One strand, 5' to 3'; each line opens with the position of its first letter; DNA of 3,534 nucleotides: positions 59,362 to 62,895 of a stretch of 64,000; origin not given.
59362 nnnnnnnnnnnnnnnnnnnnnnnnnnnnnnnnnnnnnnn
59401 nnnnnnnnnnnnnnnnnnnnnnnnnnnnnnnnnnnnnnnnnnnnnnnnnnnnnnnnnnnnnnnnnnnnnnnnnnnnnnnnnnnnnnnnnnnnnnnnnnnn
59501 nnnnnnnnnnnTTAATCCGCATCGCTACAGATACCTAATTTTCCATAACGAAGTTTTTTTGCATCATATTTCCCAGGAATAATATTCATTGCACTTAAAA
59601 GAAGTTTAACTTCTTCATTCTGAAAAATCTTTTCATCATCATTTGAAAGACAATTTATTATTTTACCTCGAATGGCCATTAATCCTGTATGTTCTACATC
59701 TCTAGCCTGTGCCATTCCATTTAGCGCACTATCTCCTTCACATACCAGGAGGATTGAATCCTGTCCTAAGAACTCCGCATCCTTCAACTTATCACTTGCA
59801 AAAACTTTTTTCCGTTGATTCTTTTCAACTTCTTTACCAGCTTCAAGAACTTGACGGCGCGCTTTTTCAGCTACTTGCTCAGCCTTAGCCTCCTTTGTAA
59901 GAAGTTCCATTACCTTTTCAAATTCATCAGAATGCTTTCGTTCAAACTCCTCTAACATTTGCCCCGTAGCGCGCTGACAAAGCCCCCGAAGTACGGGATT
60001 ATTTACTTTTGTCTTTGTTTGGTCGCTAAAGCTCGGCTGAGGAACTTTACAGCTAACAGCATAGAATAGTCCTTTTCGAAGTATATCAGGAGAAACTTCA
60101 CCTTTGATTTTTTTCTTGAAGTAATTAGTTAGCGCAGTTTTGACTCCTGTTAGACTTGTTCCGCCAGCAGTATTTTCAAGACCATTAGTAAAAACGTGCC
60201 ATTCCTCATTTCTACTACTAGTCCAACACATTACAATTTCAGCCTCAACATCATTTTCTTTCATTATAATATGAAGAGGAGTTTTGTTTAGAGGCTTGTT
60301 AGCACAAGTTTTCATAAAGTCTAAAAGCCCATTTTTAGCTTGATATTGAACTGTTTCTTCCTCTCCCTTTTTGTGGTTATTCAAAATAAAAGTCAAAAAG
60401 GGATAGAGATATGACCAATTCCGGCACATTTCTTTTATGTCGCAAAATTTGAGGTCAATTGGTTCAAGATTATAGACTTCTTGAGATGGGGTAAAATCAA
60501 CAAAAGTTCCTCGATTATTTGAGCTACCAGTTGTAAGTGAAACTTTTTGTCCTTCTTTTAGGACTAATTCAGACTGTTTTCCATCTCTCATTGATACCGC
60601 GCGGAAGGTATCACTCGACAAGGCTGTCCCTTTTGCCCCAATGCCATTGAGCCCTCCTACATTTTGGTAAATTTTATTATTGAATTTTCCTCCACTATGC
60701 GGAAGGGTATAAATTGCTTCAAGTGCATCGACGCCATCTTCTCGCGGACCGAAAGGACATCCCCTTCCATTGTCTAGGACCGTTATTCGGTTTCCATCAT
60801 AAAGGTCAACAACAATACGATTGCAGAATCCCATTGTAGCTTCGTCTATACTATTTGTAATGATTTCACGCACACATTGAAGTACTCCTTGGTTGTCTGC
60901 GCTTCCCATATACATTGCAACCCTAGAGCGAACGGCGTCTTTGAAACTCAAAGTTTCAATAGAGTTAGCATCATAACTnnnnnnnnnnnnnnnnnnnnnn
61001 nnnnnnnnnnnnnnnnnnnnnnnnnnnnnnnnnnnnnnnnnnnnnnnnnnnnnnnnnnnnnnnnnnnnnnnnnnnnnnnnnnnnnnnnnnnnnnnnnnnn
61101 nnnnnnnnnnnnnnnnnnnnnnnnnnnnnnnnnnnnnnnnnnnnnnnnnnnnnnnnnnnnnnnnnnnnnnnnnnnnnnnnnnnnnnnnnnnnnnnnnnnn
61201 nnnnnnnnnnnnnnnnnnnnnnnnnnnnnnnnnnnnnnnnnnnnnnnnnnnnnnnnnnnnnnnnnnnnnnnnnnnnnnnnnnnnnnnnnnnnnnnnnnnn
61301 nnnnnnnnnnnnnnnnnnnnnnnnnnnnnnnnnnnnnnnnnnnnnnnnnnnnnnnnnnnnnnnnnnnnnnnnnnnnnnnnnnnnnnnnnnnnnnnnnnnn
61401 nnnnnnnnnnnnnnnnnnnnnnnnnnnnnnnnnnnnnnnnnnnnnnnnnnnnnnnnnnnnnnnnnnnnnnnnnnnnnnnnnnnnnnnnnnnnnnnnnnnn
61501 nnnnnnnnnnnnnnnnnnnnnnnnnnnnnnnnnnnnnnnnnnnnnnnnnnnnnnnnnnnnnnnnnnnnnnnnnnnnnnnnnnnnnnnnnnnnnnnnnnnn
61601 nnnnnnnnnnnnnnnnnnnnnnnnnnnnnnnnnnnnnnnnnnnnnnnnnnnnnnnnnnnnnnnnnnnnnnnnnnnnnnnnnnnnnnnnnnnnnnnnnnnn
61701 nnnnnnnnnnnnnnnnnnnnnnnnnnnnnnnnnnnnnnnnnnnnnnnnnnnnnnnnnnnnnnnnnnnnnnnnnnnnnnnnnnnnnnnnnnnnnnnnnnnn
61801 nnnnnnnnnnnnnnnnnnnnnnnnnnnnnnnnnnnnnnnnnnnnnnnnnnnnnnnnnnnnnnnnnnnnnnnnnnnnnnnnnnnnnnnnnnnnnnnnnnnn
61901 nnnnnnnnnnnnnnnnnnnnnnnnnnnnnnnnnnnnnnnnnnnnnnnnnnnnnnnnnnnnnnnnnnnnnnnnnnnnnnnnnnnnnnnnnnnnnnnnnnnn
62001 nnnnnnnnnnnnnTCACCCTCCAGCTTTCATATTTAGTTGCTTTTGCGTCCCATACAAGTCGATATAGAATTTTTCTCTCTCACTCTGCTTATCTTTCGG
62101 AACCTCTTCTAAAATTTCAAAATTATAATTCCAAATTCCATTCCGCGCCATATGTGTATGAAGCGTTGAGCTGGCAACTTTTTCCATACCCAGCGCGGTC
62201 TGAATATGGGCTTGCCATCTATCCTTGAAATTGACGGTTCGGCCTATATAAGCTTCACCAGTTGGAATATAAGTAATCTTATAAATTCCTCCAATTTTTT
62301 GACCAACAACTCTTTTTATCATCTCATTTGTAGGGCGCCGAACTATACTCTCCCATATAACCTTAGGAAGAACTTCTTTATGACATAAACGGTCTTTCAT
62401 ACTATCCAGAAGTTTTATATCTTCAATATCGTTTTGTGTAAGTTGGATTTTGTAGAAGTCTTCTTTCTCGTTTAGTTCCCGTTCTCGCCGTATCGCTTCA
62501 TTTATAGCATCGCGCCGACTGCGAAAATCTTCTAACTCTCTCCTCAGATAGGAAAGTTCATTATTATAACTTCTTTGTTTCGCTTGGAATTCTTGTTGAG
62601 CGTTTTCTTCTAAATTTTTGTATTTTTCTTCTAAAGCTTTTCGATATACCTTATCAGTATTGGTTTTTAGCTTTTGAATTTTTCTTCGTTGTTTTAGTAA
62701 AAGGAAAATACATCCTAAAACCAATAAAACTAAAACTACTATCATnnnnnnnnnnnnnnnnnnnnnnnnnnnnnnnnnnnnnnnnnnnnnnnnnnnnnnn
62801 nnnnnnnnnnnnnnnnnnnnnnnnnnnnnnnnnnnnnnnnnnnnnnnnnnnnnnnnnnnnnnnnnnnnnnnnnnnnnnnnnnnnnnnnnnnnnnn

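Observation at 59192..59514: ORF-less group I intron splitting the GyrB-like topoisomerase gene inside the Toprim DxD motif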

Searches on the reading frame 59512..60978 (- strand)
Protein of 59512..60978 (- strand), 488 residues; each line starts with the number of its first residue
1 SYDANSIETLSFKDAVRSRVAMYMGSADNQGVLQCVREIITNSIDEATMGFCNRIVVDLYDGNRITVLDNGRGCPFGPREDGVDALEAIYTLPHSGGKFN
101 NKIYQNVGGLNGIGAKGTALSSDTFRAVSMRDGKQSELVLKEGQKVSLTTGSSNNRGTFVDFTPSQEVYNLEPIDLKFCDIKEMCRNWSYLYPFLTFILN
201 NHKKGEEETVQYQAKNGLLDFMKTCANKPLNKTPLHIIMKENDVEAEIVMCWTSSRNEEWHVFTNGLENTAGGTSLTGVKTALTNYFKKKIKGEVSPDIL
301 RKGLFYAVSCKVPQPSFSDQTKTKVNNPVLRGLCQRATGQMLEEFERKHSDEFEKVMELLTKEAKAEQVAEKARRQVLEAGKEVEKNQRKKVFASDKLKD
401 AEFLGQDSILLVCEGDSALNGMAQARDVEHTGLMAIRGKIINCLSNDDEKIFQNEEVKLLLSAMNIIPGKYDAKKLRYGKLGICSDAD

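Call 5: search_protein_families(library=pfam, proteins=[window:59512-60978:-], max_evalue=0.01)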
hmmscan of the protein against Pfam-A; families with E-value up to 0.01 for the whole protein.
window:59512-60978:- (488 aa): 3 families
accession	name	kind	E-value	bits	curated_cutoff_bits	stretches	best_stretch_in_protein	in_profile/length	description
PF00204.31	DNA_gyraseB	-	2.4e-28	99.2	27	1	217-375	1-172/173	DNA gyrase B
PF02518.31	HATPase_c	-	6.7e-07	30.2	26.4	1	28-163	2-106/111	Histidine kinase-, DNA gyrase B-, and HSP90-like ATPase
PF01751.28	Toprim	-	0.0032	18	23.1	1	410-488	2-66/96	Toprim domain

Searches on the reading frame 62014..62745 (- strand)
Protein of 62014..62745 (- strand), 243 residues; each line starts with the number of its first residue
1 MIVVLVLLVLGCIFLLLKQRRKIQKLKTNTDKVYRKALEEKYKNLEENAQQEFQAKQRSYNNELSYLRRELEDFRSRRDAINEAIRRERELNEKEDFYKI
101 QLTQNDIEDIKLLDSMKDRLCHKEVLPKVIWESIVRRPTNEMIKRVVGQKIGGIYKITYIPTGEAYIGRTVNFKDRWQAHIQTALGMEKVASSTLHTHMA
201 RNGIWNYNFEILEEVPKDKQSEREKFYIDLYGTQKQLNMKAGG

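Call 18: search_protein_families(library=pfam, proteins=[window:62014-62745:-], max_evalue=0.01)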
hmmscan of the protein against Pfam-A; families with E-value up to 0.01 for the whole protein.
window:62014-62745:- (243 aa): 2 families
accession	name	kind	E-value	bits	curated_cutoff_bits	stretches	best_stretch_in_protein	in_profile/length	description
PF01541.30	GIY-YIG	-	1.7e-07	31.9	22.6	1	152-235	2-76/78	GIY-YIG catalytic domain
PF13801.11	Metal_resist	-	0.007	17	29.2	0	3-86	3-80/125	Heavy-metal resistance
